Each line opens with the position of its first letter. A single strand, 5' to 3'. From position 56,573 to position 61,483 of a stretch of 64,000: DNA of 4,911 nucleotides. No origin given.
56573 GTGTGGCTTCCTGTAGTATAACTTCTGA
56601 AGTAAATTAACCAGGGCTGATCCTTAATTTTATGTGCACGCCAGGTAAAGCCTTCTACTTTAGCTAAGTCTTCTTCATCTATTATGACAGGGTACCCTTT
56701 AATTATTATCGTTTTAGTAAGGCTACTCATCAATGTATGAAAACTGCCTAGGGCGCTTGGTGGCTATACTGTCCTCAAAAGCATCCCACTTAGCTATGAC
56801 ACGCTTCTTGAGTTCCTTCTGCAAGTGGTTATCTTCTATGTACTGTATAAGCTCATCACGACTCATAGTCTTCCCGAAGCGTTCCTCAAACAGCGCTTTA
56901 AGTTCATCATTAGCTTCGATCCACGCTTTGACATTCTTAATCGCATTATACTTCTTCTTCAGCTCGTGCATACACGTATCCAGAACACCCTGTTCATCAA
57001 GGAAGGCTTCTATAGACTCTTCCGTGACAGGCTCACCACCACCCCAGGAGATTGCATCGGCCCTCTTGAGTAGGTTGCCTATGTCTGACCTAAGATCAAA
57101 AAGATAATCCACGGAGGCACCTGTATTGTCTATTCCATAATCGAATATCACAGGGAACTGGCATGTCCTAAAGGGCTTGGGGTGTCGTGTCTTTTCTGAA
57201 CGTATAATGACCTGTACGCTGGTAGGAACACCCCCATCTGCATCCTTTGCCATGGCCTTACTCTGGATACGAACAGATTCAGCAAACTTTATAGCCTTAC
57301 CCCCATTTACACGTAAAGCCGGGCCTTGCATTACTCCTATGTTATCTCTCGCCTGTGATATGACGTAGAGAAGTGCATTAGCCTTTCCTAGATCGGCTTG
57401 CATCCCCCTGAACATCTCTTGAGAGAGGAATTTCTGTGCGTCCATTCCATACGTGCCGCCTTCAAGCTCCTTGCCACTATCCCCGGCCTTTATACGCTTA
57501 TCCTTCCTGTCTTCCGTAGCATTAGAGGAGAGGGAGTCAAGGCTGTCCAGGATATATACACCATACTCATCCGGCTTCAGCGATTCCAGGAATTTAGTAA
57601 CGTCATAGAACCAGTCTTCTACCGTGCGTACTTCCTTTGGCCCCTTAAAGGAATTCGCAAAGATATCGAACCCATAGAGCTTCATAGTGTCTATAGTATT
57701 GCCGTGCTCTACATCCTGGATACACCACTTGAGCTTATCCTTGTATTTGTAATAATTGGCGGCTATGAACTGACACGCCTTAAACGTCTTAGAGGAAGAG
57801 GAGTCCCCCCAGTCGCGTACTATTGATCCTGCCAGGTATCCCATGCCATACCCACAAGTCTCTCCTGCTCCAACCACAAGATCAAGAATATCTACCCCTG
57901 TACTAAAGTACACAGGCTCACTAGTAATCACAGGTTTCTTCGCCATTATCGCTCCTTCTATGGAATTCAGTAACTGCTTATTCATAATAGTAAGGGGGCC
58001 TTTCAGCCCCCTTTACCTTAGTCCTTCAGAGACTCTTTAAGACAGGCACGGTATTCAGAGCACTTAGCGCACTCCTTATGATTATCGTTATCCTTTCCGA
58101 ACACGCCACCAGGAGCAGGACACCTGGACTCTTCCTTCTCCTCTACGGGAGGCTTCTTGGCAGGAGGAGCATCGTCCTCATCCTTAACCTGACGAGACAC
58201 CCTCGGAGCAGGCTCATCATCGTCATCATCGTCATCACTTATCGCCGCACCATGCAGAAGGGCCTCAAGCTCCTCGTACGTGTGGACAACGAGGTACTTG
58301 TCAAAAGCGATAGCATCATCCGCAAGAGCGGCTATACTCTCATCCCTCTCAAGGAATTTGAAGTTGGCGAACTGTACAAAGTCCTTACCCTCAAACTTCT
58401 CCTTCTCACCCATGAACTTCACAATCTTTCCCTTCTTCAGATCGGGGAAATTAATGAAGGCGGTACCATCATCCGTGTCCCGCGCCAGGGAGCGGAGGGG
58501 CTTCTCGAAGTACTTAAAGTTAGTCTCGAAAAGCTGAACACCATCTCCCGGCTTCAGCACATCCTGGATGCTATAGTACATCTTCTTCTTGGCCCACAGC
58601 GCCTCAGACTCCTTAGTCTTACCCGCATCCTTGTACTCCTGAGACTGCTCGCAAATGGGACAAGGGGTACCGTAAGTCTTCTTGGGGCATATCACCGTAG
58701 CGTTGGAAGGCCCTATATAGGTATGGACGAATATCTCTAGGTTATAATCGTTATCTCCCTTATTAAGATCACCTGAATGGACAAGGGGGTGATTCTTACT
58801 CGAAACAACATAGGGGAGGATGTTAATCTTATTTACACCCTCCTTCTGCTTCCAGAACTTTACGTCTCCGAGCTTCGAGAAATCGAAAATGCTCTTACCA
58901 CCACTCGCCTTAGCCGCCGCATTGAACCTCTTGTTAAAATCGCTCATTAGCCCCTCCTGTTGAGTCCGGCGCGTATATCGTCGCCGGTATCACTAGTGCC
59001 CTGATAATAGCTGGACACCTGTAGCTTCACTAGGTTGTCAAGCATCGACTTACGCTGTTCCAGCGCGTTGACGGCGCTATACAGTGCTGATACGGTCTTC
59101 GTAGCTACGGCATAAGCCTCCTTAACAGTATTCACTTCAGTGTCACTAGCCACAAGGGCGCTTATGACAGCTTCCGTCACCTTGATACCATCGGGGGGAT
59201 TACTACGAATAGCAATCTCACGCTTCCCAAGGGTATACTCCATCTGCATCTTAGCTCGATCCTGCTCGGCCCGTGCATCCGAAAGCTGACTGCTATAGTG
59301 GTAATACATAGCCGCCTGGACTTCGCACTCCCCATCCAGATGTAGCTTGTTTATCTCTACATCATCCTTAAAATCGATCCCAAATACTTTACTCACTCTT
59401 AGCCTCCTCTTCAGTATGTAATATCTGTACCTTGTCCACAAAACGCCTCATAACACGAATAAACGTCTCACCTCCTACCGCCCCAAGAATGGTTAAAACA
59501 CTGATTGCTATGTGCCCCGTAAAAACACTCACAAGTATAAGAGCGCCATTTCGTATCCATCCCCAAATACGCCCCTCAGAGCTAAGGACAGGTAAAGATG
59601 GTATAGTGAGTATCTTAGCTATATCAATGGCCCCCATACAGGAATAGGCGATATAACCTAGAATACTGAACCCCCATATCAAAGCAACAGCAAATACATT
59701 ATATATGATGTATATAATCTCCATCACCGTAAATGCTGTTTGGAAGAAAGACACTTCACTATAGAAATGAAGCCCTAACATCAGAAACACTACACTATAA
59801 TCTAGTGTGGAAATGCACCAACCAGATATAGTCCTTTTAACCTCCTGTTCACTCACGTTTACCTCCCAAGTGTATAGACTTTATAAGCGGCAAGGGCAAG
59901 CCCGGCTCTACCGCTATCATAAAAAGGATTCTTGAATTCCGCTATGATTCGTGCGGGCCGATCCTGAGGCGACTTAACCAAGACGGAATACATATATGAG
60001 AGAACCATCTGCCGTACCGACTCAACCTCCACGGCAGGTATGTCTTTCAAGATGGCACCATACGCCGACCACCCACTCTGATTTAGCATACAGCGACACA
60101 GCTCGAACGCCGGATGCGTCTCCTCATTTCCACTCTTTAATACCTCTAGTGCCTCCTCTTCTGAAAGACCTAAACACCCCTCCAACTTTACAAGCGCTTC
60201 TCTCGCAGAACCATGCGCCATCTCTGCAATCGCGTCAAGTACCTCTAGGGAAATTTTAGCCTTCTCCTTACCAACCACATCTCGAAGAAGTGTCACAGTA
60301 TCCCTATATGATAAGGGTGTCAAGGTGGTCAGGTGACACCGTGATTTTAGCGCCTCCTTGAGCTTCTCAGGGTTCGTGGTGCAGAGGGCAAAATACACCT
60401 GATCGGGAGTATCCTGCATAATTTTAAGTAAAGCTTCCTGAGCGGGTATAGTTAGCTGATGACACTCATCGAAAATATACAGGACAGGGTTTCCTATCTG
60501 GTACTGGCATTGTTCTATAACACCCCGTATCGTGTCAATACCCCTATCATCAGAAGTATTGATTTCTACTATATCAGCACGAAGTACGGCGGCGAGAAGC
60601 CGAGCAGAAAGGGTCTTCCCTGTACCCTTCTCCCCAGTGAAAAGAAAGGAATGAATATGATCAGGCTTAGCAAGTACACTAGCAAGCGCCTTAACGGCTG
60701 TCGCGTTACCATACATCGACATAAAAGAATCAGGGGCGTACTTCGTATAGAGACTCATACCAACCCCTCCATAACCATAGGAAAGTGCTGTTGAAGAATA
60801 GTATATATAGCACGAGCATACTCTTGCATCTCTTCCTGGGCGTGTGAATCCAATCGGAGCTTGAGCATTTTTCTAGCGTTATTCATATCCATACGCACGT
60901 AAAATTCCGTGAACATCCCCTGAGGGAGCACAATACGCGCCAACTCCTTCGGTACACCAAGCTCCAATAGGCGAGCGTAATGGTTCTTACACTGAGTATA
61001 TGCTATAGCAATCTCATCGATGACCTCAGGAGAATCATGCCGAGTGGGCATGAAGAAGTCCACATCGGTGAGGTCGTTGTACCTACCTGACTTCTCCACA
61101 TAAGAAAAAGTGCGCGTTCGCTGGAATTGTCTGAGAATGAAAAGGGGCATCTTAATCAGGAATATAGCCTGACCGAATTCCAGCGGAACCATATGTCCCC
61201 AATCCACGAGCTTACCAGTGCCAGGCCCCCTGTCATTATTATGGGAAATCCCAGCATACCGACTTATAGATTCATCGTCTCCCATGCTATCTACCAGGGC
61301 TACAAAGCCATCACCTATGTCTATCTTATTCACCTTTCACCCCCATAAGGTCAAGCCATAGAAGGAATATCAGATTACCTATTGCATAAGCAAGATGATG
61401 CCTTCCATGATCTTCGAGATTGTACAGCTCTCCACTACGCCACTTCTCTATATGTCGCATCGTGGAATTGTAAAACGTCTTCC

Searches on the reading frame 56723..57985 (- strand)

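Call 32: search_protein_families(library=pfam, proteins=[window:56723-57985:-], max_evalue=0.01)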
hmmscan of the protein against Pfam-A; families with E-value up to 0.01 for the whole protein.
window:56723-57985:- (420 aa): 2 families
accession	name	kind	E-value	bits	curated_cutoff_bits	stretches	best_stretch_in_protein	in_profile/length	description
PF00154.27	RecA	-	5.5e-14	52.7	27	1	181-286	157-262/262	recA bacterial DNA recombination protein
PF22838.1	COMMD8_HN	-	0.0061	17.4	27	0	343-396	28-79/90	COMMD8, helical N-terminal domain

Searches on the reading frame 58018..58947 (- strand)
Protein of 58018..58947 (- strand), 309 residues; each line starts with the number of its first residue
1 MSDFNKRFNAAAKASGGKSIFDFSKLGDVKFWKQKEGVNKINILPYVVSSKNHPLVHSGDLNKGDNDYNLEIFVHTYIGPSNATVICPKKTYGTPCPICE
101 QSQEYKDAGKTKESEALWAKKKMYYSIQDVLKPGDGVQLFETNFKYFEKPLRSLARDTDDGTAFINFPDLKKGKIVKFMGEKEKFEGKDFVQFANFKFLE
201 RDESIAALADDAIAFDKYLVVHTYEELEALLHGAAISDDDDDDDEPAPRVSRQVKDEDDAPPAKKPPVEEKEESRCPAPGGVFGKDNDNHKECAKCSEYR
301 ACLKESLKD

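Call 32: search_protein_families(library=pfam, proteins=[window:58018-58947:-], max_evalue=0.01)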
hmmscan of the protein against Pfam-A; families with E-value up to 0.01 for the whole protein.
window:58018-58947:- (309 aa): 1 family
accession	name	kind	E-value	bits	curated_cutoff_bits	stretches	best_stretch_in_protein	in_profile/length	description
PF08804.16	gp32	-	5.7e-06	26.9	26.8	1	70-149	20-118/208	gp32 DNA binding protein like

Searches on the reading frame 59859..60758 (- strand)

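Call 32: search_protein_families(library=pfam, proteins=[window:59859-60758:-], max_evalue=0.01)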
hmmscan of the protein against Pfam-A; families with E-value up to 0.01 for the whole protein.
window:59859-60758:- (299 aa): 12 families
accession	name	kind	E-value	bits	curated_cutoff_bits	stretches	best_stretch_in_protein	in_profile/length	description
PF00004.35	AAA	-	5e-13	50.1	21.2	1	39-144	2-126/131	ATPase family associated with various cellular activities (AAA)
PF13177.12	DNA_pol3_delta2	-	8.2e-13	49.1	27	1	73-149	82-160/161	DNA polymerase III, delta subunit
PF13401.12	AAA_22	-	2.5e-05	25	27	1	39-81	9-54/130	AAA domain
PF13173.12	AAA_14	-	2.7e-05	24.6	27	1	39-153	6-127/129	AAA domain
PF14532.12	Sigma54_activ_2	-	0.00048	20.8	25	1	17-122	2-102/138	Sigma-54 interaction domain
PF16193.11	AAA_assoc_2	-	0.0015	19.2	34.3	1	164-202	2-40/81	AAA C-terminal domain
PF00158.32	Sigma54_activat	-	0.0023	18.1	20.2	0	33-57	22-44/168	Sigma-54 interaction domain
PF21960.2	RCF1-5-like_lid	-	0.0024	18.3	27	1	157-193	2-39/43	RCF1/5-like, AAA+ ATPase lid domain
PF07728.20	AAA_5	-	0.0025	18.2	22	1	38-82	2-47/139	AAA domain (dynein-related subfamily)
PF05496.18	RuvB_N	-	0.0034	17.6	27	0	32-117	30-111/159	Holliday junction DNA helicase RuvB P-loop domain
PF01078.27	Mg_chelatase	-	0.0049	16.7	20.3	0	16-60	6-47/207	Magnesium chelatase, subunit ChlI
PF13191.12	AAA_16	-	0.0065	17.4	32.6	0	21-92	8-64/167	AAA ATPase domain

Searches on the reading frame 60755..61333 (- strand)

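Call 32: search_protein_families(library=pfam, proteins=[window:60755-61333:-], max_evalue=0.01)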
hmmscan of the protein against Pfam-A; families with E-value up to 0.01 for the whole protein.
window:60755-61333:- (192 aa): 1 family
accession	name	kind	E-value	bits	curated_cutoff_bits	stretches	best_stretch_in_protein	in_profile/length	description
PF02511.20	Thy1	-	1.2e-37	129.9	24.8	1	13-185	2-190/191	Thymidylate synthase complementing protein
